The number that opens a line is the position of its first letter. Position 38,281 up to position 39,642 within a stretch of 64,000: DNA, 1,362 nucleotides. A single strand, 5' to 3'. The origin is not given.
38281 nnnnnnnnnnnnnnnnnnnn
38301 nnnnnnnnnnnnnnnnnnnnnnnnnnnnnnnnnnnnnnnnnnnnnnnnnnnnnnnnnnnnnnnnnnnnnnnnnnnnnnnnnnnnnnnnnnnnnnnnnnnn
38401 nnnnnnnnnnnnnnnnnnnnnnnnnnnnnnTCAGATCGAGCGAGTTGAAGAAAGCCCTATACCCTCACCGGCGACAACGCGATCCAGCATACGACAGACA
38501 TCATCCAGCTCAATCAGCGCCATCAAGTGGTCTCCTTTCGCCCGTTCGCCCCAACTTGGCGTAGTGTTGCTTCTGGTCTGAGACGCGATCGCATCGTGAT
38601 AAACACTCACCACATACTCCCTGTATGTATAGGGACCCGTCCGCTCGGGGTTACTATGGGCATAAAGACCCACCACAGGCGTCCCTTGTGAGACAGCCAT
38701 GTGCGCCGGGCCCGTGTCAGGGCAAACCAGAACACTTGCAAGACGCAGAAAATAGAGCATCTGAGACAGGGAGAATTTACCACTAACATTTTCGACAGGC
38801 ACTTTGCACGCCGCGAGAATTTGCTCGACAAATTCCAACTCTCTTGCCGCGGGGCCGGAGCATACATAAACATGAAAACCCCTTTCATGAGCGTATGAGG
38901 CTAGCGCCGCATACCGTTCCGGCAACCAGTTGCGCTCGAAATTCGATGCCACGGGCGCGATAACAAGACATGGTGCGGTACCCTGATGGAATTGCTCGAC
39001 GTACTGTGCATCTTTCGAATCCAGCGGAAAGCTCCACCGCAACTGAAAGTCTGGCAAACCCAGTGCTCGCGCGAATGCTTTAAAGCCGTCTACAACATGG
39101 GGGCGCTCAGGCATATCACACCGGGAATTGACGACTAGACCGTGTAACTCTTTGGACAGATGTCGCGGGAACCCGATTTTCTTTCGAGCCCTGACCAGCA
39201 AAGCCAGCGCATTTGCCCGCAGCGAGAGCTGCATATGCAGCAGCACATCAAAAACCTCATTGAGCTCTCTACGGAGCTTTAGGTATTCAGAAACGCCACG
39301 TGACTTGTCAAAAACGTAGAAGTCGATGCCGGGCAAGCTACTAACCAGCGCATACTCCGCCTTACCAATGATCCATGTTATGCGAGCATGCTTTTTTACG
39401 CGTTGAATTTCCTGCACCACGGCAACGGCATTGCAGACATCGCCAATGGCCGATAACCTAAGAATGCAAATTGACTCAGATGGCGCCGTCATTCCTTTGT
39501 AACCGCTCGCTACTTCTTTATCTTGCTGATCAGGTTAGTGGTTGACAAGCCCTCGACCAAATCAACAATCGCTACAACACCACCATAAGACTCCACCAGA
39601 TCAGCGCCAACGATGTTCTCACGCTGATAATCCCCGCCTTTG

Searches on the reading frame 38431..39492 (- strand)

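Call 6: search_protein_families(library=pfam, proteins=[window:38431-39492:-], max_evalue=0.001)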
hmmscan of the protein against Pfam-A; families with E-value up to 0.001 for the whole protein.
window:38431-39492:- (353 aa): 1 family
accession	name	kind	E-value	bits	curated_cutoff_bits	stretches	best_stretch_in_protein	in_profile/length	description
PF01075.23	Glyco_transf_9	-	4.2e-49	167.5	22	1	71-308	2-240/247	Glycosyltransferase family 9 (heptosyltransferase)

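Call 42: search_protein_families(library=ncbifam, proteins=[window:38431-39492:-], max_evalue=0.00001)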
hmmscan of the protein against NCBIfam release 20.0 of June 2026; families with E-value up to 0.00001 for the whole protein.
window:38431-39492:- (353 aa): 6 families
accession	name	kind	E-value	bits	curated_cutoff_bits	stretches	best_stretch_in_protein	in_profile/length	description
TIGR02193.1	heptsyl_trn_I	equivalog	1.3e-28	100.2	185.3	1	8-294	2-298/320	lipopolysaccharide heptosyltransferase I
NF007742.0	PRK10422.1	equivalog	7.4e-20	71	467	1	3-289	3-300/352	lipopolysaccharide core heptosyltransferase RfaQ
TIGR02201.1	heptsyl_trn_III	equivalog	2.6e-19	69.5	170.2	1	9-296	3-305/344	putative lipopolysaccharide heptosyltransferase III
TIGR02195.1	heptsyl_trn_II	equivalog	2.2e-16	59.9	134.6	1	16-305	10-310/339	lipopolysaccharide heptosyltransferase II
NF008204.0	PRK10964.1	equivalog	6.5e-10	38.6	437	1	71-301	76-303/322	lipopolysaccharide heptosyltransferase RfaC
NF008162.0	PRK10916.1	equivalog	4.6e-08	32.6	569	1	158-296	164-306/348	ADP-heptose--LPS heptosyltransferase RfaF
